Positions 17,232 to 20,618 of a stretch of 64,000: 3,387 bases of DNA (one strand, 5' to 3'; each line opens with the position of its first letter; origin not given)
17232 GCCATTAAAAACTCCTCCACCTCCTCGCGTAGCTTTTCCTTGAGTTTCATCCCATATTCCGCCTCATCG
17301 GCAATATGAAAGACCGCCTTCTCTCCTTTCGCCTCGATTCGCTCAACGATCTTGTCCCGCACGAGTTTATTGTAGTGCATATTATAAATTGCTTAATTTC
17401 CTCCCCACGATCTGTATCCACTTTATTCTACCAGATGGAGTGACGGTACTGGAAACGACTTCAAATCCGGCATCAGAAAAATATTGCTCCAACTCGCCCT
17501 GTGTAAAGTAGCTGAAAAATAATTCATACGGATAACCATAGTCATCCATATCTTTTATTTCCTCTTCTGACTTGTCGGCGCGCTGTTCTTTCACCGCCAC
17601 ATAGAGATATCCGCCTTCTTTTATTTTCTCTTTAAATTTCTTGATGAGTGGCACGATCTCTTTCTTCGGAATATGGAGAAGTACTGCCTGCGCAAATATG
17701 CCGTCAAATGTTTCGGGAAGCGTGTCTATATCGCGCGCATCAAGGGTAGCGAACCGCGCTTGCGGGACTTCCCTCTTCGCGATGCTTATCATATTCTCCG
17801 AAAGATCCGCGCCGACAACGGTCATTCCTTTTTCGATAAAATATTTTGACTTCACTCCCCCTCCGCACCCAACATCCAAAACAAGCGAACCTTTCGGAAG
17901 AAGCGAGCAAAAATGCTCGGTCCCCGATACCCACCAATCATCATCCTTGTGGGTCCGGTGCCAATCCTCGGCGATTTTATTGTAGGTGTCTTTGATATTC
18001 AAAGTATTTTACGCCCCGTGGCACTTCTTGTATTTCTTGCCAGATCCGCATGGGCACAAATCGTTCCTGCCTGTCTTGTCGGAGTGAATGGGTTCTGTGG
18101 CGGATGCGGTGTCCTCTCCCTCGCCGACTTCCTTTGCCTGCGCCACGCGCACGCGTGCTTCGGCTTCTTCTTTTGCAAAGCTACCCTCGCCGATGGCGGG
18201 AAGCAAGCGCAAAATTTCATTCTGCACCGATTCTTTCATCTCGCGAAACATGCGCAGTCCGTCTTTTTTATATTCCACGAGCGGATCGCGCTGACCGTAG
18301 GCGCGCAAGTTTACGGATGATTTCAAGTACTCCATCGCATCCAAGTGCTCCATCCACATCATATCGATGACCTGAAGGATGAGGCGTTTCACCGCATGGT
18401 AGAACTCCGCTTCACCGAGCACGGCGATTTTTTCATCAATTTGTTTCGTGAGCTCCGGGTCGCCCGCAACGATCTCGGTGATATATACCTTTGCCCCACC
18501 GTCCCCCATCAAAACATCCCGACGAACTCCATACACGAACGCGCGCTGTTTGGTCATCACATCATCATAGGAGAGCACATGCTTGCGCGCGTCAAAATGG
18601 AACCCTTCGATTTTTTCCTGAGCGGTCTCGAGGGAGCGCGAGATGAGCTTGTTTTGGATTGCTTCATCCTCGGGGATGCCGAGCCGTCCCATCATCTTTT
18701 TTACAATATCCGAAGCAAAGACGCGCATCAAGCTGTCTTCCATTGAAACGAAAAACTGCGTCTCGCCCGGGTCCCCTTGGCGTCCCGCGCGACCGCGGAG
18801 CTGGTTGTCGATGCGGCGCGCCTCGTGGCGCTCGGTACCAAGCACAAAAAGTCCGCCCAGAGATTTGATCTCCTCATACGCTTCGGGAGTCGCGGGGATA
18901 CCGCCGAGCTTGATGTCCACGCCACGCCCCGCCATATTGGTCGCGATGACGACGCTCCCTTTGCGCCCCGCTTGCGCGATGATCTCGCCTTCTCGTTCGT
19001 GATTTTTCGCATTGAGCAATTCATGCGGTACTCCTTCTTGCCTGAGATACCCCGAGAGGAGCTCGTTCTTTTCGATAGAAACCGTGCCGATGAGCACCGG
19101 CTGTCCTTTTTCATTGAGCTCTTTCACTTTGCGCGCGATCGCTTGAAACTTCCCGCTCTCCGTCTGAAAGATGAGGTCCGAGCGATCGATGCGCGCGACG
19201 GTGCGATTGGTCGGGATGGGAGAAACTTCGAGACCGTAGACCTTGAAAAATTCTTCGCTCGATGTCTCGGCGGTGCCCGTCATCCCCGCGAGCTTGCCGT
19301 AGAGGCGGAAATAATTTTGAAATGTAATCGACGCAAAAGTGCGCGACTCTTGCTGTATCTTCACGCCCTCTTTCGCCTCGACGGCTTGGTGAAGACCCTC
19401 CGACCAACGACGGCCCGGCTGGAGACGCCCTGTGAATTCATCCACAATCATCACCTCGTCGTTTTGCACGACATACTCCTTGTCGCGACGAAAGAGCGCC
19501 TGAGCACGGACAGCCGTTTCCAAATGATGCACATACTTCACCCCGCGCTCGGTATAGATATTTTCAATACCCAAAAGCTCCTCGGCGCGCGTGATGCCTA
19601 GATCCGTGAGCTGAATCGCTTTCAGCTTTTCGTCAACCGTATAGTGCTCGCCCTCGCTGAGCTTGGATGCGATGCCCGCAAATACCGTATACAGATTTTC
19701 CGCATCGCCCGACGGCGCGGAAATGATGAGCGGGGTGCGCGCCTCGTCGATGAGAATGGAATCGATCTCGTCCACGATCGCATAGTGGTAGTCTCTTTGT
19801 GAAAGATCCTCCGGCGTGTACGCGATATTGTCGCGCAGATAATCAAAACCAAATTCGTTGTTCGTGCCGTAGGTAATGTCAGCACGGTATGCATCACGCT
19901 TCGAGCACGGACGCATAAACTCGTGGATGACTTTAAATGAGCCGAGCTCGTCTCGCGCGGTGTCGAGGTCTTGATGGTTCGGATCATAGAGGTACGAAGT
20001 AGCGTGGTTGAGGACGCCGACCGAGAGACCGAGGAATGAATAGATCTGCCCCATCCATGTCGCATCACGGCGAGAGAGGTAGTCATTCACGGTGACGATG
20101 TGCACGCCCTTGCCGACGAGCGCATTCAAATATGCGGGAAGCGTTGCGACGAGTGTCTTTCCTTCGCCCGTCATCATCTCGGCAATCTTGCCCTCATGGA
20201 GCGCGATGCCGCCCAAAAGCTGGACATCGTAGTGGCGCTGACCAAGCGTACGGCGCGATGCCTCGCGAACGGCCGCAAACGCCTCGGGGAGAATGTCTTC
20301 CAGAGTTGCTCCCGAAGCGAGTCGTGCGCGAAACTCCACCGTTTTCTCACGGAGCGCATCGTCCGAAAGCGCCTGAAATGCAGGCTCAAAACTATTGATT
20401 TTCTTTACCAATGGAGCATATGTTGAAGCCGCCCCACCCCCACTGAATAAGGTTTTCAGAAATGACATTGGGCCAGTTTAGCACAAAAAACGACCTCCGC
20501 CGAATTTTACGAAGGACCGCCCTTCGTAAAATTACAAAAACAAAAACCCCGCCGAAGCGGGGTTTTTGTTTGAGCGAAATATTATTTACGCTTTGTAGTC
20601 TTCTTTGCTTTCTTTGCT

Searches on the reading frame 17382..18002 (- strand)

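Call 61: search_protein_families(library=ncbifam, proteins=[window:17382-18002:-], max_evalue=0.001)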
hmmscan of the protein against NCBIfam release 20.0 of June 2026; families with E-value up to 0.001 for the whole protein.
window:17382-18002:- (206 aa): 36 families (the best 25 are shown)
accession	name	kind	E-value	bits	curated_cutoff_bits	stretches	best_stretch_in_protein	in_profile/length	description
NF045667.1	MTase_DVU1556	equivalog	3.8e-16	59.2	155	1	31-183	17-163/213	DVU_1556 family methyltransferase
TIGR02021.1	BchM-ChlM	equivalog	4.3e-15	55.7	158.9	1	36-137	53-157/218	magnesium protoporphyrin IX methyltransferase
NF043040.1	corrin_prot_MT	hypoth_equivalog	1.7e-14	53.8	180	1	36-136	39-148/216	corrinoid protein-associated methyltransferase CpaM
TIGR01983.1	UbiG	equivalog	1.3e-12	47.5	102.95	1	37-136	49-152/228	bifunctional 2-polyprenyl-6-hydroxyphenol methylase/3-demethylubiquinol 3-O-methyltransferase UbiG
TIGR00477.1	tehB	equivalog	3e-11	43.1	219.5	1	40-178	76-205/238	tellurite resistance methyltransferase TehB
NF008992.0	PRK12335.1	equivalog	3.4e-11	42.8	303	1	39-180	124-254/289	SAM-dependent methyltransferase TehB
NF002463.0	PRK01683.1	equivalog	5.8e-10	39.2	297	1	40-152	34-145/258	trans-aconitate 2-methyltransferase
TIGR02072.1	BioC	equivalog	4.6e-09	36.4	184.95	1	39-137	36-134/244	malonyl-ACP O-methyltransferase BioC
NF008405.0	PRK11207.1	equivalog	1.1e-08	34.8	218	1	38-176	31-161/198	tellurite resistance methyltransferase TehB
NF041537.1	ArsM_AhpD_UU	exception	6.6e-08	31.7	510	1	36-138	75-183/345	arsenite methyltransferase/AhpD domain selenoprotein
NF041536.1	ArsM_DUF2284_UU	exception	8e-08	31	575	1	35-138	74-183/459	arsenite methyltransferase/DUF2284 domain selenoprotein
NF001241.0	PRK00216.1-2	equivalog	1.5e-07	31.3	327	1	21-111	36-125/231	demethylmenaquinone methyltransferase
NF007610.0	PRK10258.1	equivalog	2.5e-07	30.3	342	1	39-101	44-106/251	malonyl-ACP O-methyltransferase BioC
NF008686.0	PRK11705.1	equivalog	2.9e-07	29.9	400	1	35-136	165-266/383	cyclopropane fatty acyl phospholipid synthase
TIGR01934.1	MenG_MenH_UbiE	subfamily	1.7e-06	27.5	158.35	1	37-100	39-108/223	ubiquinone/menaquinone biosynthesis methyltransferase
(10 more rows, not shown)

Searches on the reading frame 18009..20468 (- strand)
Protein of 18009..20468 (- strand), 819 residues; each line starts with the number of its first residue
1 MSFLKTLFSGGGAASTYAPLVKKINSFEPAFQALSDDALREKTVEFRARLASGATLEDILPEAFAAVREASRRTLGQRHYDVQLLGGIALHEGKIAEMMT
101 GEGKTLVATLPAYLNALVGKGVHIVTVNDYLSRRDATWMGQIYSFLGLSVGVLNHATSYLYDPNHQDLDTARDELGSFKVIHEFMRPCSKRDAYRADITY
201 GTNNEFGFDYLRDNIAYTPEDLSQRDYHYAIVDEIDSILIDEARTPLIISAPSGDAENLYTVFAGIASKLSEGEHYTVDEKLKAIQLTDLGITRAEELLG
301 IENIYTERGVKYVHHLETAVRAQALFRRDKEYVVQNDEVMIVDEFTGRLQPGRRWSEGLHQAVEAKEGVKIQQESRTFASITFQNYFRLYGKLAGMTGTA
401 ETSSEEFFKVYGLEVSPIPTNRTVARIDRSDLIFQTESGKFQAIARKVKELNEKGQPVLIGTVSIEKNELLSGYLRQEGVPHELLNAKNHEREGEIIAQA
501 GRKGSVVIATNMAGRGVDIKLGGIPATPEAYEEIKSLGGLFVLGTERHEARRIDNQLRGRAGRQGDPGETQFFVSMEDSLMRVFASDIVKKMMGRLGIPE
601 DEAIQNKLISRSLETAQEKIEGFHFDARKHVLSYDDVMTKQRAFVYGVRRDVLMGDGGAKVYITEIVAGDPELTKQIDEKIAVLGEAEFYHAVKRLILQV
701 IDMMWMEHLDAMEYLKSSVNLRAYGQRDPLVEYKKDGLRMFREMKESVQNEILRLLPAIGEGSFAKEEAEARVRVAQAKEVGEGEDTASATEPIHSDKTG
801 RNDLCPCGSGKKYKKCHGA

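Call 5: search_protein_families(library=pfam, proteins=[window:18009-20468:-], max_evalue=0.01)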
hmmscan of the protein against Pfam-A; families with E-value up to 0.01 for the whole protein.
window:18009-20468:- (819 aa): 6 families
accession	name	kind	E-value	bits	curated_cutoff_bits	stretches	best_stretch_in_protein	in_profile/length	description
PF07517.20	SecA_DEAD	-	8.5e-122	406.4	24.6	1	15-407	14-289/290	SecA DEAD-like domain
PF21090.3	P-loop_SecA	-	5.5e-78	261.7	27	2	424-524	2-102/205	SecA P-loop domain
PF07516.18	SecA_SW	-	2.5e-45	155.4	26.7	2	673-756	115-196/200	SecA Wing and Scaffold domain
PF01043.26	SecA_PP_bind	-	2.8e-39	134.5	23.5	1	256-364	2-110/110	SecA preprotein cross-linking domain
PF02810.21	SEC-C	-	9.7e-11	41.8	20.4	1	801-818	1-18/19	SEC-C motif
PF00271.37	Helicase_C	-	0.0006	20.5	23.5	1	444-520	6-82/110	Helicase conserved C-terminal domain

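Call 9: find_encoding_contigs(protein=window:18009-20468:-, flank=10000, max_places=6)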
Protein window:18009-20468:- (819 aa): 5 contigs read that carry it; 4 places shown.
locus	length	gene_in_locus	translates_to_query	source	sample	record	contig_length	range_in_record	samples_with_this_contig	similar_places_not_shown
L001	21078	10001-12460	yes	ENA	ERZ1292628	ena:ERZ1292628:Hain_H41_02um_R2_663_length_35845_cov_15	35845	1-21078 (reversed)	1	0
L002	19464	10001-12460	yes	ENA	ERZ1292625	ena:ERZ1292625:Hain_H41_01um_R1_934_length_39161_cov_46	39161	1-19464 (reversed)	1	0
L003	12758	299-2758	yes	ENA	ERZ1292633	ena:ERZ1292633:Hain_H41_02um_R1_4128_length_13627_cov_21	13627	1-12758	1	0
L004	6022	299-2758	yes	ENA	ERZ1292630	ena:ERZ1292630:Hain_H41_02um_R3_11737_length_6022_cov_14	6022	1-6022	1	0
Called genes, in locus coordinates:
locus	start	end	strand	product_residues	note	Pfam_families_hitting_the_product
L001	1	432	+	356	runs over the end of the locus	PF01075:Glyco_transf_9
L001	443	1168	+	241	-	PF08241:Methyltransf_11 (faint), PF03269:DUF268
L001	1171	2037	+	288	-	PF01531:Glyco_transf_11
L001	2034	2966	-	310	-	PF01370:Epimerase, PF04321:RmlD_sub_bind (weak), PF16363:GDP_Man_Dehyd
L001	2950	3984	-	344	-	PF01370:Epimerase, PF04321:RmlD_sub_bind (weak), PF16363:GDP_Man_Dehyd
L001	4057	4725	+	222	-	PF01467:CTP_transf_like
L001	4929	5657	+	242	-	PF00376:MerR, PF12728:HTH_17, PF13411:MerR_1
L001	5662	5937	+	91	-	PF14213:DUF4325 (weak)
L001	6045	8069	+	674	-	PF04932:Wzy_C, PF13432:TPR_16 (faint), PF00515:TPR_1 (faint), PF07719:TPR_2 (faint), PF13181:TPR_8 (faint), PF13428:TPR_14 (faint), PF14559:TPR_19 (faint)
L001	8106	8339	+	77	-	PF21956:DUF6922 (weak)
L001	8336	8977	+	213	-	PF08843:AbiEii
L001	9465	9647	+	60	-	-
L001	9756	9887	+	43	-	-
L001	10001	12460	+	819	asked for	PF07517:SecA_DEAD, PF01043:SecA_PP_bind, PF21090:P-loop_SecA, PF07516:SecA_SW, PF02810:SEC-C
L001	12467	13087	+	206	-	PF01209:Ubie_methyltran (faint), PF13489:Methyltransf_23, PF02353:CMAS, PF03848:TehB, PF13847:Methyltransf_31, PF08241:Methyltransf_11, PF08242:Methyltransf_12, PF13649:Methyltransf_25, +1 more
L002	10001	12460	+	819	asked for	PF07517:SecA_DEAD, PF01043:SecA_PP_bind, PF21090:P-loop_SecA, PF07516:SecA_SW, PF02810:SEC-C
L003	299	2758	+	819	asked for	PF07517:SecA_DEAD, PF01043:SecA_PP_bind, PF21090:P-loop_SecA, PF07516:SecA_SW, PF02810:SEC-C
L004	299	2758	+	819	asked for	PF07517:SecA_DEAD, PF01043:SecA_PP_bind, PF21090:P-loop_SecA, PF07516:SecA_SW, PF02810:SEC-C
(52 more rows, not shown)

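Call 19: find_related_loci(query=window:18009-20468:-, collection=genome_contigs, flank=10000)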
Query window:18009-20468:- (819 aa) in genome_contigs; peptide patterns used: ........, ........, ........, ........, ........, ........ (x = any residue, [..] = any of these).
551 stretches matched a pattern; 213 encode a relative of the query (tblastn E <= 1e-3); the best 80 are kept; 80 distinct loci.
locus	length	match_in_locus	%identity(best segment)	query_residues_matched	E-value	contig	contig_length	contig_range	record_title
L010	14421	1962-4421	86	1-819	0e+0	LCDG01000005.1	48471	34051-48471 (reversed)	MAG: Candidatus Nomurabacteria bacterium GW2011_GWC2_42_20 UV12_C0005, whole genome shotgun sequence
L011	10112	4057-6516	86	1-819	0e+0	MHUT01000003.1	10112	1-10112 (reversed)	MAG: Candidatus Yonathbacteria bacterium RIFCSPHIGHO2_02_FULL_44_14 rifcsphigho2_02_scaffold_14125, whole genome shotgun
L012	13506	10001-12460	86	1-819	0e+0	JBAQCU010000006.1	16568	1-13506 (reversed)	MAG: Minisyncoccia bacterium isolate MFD12004_ilm_asm_bin23 k127_2656, whole genome shotgun sequence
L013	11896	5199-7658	86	1-819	0e+0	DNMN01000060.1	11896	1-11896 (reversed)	MAG TPA_asm: Candidatus Yonathbacteria bacterium isolate UBA12043 contig_15768, whole genome shotgun sequence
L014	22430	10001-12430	86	1-809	0e+0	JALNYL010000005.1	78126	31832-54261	MAG: Candidatus Paceibacterota bacterium isolate SO_2017_GW1 bin 158 NODE_1939_length_78126_cov_1.658906_OW334_2017, who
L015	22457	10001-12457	85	1-818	0e+0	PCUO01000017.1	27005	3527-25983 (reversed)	MAG: Candidatus Yonathbacteria bacterium CG17_big_fil_post_rev_8_21_14_2_50_43_9 CG17_8_21_14_2.50_scaffold_695_c, whole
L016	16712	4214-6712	82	1-819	0e+0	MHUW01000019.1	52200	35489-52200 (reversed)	MAG: Candidatus Yonathbacteria bacterium RIFCSPLOWO2_01_FULL_47_33b rifcsplowo2_01_scaffold_5153, whole genome shotgun s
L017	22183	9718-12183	83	1-818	0e+0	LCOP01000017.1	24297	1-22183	MAG: Parcubacteria group bacterium GW2011_GWA1_47_8 UY07_C0017, whole genome shotgun sequence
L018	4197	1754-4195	83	1-814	0e+0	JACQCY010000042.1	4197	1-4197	MAG: Candidatus Yonathbacteria bacterium isolate NC_groundwater_980_Pr1_S-0.2um_43_16 Montesol18-Sp2_coassembly_scaffold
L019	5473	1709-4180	81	1-818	0e+0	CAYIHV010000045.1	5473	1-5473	MAG TPA_asm: uncultured Candidatus Saccharibacteria bacterium isolate ERP119705_co22_57 genome assembly, contig: NODE_11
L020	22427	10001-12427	81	1-809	0e+0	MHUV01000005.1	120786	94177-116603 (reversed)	MAG: Candidatus Yonathbacteria bacterium RIFCSPLOWO2_01_FULL_43_27 rifcsplowo2_01_scaffold_226, whole genome shotgun seq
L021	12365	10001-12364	83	1-787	0e+0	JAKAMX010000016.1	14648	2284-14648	MAG: bacterium isolate WY5.bin43 NODE_6797_length_14648_cov_1.417878, whole genome shotgun sequence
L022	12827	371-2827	77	1-816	0e+0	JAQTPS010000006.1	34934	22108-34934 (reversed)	MAG: Candidatus Paceibacterota bacterium isolate STB_121 NODE_2566_length_34934_cov_3.403913_Sandtown_B, whole genome sh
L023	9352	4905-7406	66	1-819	0e+0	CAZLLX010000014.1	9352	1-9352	MAG TPA_asm: uncultured Candidatus Saccharibacteria bacterium isolate SRP135725_co3_23 genome assembly, contig: NODE_907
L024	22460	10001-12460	85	1-819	0e+0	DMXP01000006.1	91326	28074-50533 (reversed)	MAG TPA_asm: Candidatus Yonathbacteria bacterium isolate UBA11698 contig_439, whole genome shotgun sequence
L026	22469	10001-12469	67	1-816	0e+0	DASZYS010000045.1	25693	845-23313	MAG TPA_asm: Candidatus Paceibacterota bacterium isolate SMAG_U6216 k141_873855, whole genome shotgun sequence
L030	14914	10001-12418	67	11-816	0e+0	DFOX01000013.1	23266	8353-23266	MAG TPA_asm: Patescibacteria group bacterium UBA3530 UBA3530_contig_8546, whole genome shotgun sequence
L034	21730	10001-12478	66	1-816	0e+0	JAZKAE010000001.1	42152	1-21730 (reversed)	MAG: Patescibacteria group bacterium isolate ADI_H3L2_1_122_18_3-bin007_1 ADIH3L21_B007_1_000000000001, whole genome sho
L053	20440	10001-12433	63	19-818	0e+0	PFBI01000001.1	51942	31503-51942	MAG: Candidatus Kaiserbacteria bacterium CG10_big_fil_rev_8_21_14_0_10_47_16 CG10_8_21_14_0.10_scaffold_402_c, whole gen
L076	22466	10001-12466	83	1-818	0e+0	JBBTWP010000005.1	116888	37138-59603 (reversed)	MAG: Patescibacteria group bacterium isolate H41-bin017_1 H41_bin017_1_000000000005, whole genome shotgun sequence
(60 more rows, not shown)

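Call 68: search_protein_families(library=pfam, proteins=[L026:3868-5142:-, L053:4604-5863:-, L030:5499-6731:-, L034:4113-5384:-, L076:4357-6102:-, L014:1690-3147:+, L021:451-1815:-], max_evalue=0.1)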
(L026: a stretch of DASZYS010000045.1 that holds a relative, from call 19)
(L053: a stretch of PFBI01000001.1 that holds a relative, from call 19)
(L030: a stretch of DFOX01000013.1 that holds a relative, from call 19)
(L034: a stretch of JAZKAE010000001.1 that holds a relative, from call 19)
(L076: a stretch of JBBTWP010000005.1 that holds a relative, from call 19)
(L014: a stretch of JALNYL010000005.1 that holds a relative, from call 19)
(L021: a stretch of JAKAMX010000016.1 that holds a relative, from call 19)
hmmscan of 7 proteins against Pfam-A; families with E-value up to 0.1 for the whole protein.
L026:3868-5142:- (424 aa): 3 families
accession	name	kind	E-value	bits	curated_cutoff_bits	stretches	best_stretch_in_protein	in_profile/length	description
PF01943.22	Polysacc_synt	-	3.3e-20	73.1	28.2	2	28-275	3-258/274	Polysaccharide biosynthesis protein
PF13440.11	Polysacc_synt_3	-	3.9e-13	49.8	23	1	52-328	3-284/293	Polysaccharide biosynthesis protein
PF05814.16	Ac76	-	0.099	13.1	22.5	1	176-223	25-72/83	Orf76 (Ac76)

L053:4604-5863:- (419 aa): 1 family
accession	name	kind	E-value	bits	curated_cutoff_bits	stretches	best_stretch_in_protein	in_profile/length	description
PF01943.22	Polysacc_synt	-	1.4e-12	48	28.2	1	23-263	1-247/274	Polysaccharide biosynthesis protein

L030:5499-6731:- (410 aa): 2 families
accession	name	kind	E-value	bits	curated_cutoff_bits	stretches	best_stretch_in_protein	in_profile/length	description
PF01943.22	Polysacc_synt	-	1.3e-15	58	28.2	1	14-275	1-271/274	Polysaccharide biosynthesis protein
PF13440.11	Polysacc_synt_3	-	8.5e-09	35.5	23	1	39-272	2-238/293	Polysaccharide biosynthesis protein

L034:4113-5384:- (423 aa): 7 families
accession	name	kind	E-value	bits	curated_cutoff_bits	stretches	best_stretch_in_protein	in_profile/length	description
PF00005.33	ABC_tran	-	1.2e-21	78.2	25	1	60-191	1-135/137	ABC transporter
PF14524.12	Wzt_C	-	4.7e-12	46.5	30.4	1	272-398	2-132/143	Wzt C-terminal domain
PF13304.12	AAA_21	-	0.0007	20.2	27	1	74-91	3-20/304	AAA domain, putative AbiEii toxin, Type IV TA system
PF13555.12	AAA_29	-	0.0029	17.7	27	1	64-87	16-39/61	P-loop containing region of AAA domain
PF00004.35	AAA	-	0.013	16.4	21.2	0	76-230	4-116/131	ATPase family associated with various cellular activities (AAA)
PF13476.12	AAA_23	-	0.03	15.4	27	1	72-90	21-39/201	AAA domain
PF13175.12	AAA_15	-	0.047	13.8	32.1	1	74-93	27-46/374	AAA ATPase domain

L076:4357-6102:- (581 aa): 1 family
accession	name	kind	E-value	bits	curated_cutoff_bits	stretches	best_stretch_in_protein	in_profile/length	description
PF01943.22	Polysacc_synt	-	3.3e-12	46.9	28.2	1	178-439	1-271/274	Polysaccharide biosynthesis protein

L014:1690-3147:+ (485 aa): 5 families
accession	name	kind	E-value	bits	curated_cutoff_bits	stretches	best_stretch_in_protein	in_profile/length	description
PF00483.29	NTP_transferase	-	1e-48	166.5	21.2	1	25-298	2-242/245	Nucleotidyl transferase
PF01050.24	MannoseP_isomer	-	9.1e-42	142.3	23.6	1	365-479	2-116/116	Mannose-6-phosphate isomerase C-terminal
PF22640.1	ManC_GMP_beta-helix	-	1.3e-11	44.6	27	1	309-356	4-50/55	MannoseP isomerase/GMP-like beta-helix domain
PF12804.13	NTP_transf_3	-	4.1e-08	34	27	1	25-141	1-101/160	MobA-like NTP transferase domain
PF07883.17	Cupin_2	-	4e-07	30.1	27.2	1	397-463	4-69/70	Cupin domain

L021:451-1815:- (454 aa): 10 families
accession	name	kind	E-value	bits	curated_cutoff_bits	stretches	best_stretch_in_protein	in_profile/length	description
PF00005.33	ABC_tran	-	3.7e-24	86.3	25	1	87-218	1-135/137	ABC transporter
PF14524.12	Wzt_C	-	0.0027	18.1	30.4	1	322-398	28-103/143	Wzt C-terminal domain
PF13555.12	AAA_29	-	0.0041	17.3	27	1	93-116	18-42/61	P-loop containing region of AAA domain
PF13476.12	AAA_23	-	0.0051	17.9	27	1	90-118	15-40/201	AAA domain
PF13304.12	AAA_21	-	0.0058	17.2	27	1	100-118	2-20/304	AAA domain, putative AbiEii toxin, Type IV TA system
PF03193.22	RsgA_GTPase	-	0.0087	16.3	30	1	74-120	85-129/174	RsgA GTPase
PF13175.12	AAA_15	-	0.013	15.6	32.1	1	87-118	14-44/374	AAA ATPase domain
PF13154.11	DUF3991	-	0.053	14.4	24.5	0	334-376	20-61/74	Protein of unknown function (DUF3991)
PF25199.1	nSTAND_NTPase5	-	0.069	13.4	34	0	95-115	39-59/145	Novel STAND NTPase 5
PF00004.35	AAA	-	0.086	13.7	21.2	0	163-256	37-115/131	ATPase family associated with various cellular activities (AAA)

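Call 69: search_protein_families(library=pfam, proteins=[L021:1743-2564:-, L034:5387-6259:-, L034:6289-7257:-, L021:1-488:-, L034:1638-3218:-, L034:721-1638:-], max_evalue=0.01)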
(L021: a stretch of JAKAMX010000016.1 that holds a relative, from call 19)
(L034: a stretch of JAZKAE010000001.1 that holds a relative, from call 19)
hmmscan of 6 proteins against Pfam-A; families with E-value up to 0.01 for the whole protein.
L021:1743-2564:- (273 aa): 1 family
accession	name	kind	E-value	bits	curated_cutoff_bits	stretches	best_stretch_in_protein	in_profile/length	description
PF01061.29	ABC2_membrane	-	2.3e-17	63.7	26.9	1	28-233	3-210/211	ABC-2 type transporter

L034:5387-6259:- (290 aa): 1 family
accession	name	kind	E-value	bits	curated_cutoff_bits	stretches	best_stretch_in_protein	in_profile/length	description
PF01061.29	ABC2_membrane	-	4.3e-18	66.1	26.9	1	45-250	3-210/211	ABC-2 type transporter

L034:6289-7257:- (322 aa): 4 families
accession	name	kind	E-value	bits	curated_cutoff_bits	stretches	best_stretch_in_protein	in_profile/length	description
PF01370.27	Epimerase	-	1.6e-38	132.9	20.9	1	5-239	1-231/240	NAD dependent epimerase/dehydratase family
PF16363.11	GDP_Man_Dehyd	-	1.3e-22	81.1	27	1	6-305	1-329/332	GDP-mannose 4,6 dehydratase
PF01073.25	3Beta_HSD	-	0.00014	21.5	22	1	6-223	1-219/280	3-beta hydroxysteroid dehydrogenase/isomerase family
PF04321.23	RmlD_sub_bind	-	0.0012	18.4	27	1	5-161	3-139/287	RmlD substrate binding domain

L021:1-488:- (162 aa): 1 family
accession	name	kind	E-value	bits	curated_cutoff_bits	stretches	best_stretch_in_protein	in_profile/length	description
PF05050.19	Methyltransf_21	-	0.0013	19.3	22.7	1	121-160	107-150/173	Methyltransferase FkbM domain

L034:1638-3218:- (526 aa): 2 families
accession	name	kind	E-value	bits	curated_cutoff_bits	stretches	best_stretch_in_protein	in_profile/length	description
PF05711.17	TylF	-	3.6e-38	131.8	23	1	350-515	89-254/264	Macrocin-O-methyltransferase (TylF)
PF13578.12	Methyltransf_24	-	2.1e-10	41.9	26.3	1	357-490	1-105/105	Methyltransferase domain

L034:721-1638:- (305 aa): 9 families
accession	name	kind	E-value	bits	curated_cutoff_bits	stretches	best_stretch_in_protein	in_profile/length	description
PF13489.12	Methyltransf_23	-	6e-21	75.3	27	1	90-230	17-157/164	Methyltransferase domain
PF08241.18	Methyltransf_11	-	3.9e-13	50.3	21.2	1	100-190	1-95/95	Methyltransferase domain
PF08242.18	Methyltransf_12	-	9.5e-13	49.2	30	1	100-188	1-98/98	Methyltransferase domain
PF07021.18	MetW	-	2.3e-11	44.1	21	1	87-194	5-111/193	Methionine biosynthesis protein MetW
PF13649.12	Methyltransf_25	-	3.5e-10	40.9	27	1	100-186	2-97/97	Methyltransferase domain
PF13847.12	Methyltransf_31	-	1.9e-09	37.8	27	1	94-200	2-119/145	Methyltransferase domain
PF02353.26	CMAS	-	0.0001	22.2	27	1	94-190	61-164/273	Mycolic acid cyclopropane synthetase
PF05219.18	DREV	-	0.00066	19.3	26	1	97-192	96-188/265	DREV methyltransferase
PF03291.22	mRNA_G-N7_MeTrfase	-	0.0037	16.9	26.6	0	98-137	64-104/315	mRNA (guanine-N(7))-methyltransferase domain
